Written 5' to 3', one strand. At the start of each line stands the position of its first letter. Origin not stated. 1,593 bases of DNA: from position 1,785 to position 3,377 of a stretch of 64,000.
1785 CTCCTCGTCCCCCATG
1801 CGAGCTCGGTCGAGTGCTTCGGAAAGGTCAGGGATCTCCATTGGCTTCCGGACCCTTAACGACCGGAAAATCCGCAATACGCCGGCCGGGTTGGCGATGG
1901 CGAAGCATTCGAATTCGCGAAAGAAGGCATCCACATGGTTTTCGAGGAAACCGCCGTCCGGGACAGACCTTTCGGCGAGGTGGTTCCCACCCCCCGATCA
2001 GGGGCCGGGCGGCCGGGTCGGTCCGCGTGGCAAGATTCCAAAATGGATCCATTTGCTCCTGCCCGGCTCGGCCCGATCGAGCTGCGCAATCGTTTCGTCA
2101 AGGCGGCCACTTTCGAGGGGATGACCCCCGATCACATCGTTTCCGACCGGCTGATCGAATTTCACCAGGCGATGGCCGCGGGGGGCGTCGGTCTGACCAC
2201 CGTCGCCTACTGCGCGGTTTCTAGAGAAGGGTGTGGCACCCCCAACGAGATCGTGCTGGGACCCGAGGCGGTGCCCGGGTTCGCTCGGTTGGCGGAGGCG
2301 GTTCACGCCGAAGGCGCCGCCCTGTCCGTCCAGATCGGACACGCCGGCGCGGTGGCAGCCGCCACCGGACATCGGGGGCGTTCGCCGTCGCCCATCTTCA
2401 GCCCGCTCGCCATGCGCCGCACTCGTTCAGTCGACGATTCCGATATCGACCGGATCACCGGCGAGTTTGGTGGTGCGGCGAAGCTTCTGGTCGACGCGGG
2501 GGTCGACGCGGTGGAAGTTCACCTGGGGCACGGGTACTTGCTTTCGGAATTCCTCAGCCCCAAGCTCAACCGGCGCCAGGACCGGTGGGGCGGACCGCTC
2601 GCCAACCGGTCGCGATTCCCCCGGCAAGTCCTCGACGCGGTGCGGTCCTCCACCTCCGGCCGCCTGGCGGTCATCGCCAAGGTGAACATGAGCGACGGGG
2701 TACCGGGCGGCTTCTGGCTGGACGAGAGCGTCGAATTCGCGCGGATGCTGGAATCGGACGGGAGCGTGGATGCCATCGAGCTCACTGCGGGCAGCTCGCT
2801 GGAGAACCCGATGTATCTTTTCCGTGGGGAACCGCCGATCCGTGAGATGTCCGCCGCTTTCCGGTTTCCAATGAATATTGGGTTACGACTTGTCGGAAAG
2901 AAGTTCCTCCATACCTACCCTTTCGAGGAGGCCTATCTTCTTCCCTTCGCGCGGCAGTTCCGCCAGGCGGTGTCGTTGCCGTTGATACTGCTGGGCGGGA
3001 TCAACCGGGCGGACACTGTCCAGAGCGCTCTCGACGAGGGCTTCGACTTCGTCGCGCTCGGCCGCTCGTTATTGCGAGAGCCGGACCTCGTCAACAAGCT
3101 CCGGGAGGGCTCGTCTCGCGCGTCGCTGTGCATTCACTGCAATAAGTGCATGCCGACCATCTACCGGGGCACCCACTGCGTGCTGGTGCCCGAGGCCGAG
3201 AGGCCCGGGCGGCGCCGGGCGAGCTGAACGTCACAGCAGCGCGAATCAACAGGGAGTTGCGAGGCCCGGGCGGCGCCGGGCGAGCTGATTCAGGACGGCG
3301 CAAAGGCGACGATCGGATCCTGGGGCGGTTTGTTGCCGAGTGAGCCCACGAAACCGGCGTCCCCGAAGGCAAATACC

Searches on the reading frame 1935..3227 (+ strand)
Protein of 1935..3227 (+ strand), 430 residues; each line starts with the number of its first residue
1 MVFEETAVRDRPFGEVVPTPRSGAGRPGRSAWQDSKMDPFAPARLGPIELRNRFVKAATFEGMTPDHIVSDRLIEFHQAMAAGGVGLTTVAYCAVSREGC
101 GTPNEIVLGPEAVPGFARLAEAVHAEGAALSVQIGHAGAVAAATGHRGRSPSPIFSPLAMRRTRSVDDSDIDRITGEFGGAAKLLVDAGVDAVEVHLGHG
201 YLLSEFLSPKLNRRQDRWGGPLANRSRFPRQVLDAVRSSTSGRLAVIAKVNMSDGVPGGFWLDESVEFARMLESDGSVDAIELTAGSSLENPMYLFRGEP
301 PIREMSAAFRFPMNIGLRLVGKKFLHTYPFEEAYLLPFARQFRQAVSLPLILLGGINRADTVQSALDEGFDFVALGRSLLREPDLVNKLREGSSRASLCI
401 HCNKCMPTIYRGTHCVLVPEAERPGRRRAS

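Call 81: find_encoding_contigs(protein=window:1935-3227:+, flank=10000, max_places=6)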
Protein window:1935-3227:+ (430 aa): 6 contigs read that carry it; 1 place shown.
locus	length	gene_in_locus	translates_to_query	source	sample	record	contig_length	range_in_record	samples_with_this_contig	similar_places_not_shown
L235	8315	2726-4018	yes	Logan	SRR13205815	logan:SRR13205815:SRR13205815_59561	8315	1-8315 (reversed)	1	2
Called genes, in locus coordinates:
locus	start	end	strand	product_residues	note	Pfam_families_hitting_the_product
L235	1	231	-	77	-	?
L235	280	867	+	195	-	PF00440:TetR_N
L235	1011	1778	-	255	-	-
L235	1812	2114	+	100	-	-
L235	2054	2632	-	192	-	PF04542:Sigma70_r2, PF08281:Sigma70_r4_2 (weak)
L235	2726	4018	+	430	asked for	PF00724:Oxidored_FMN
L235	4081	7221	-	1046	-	PF08450:SGL (faint), PF06739:SBBP (faint), PF22807:TrAA12 (faint), PF01436:NHL (weak), PF25021:TEN_NHL (weak), PF01436:NHL (weak)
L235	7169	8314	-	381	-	?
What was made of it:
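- Tried and rejected: A look-up with a protein near the window start showed only a short Logan contig (call 81).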
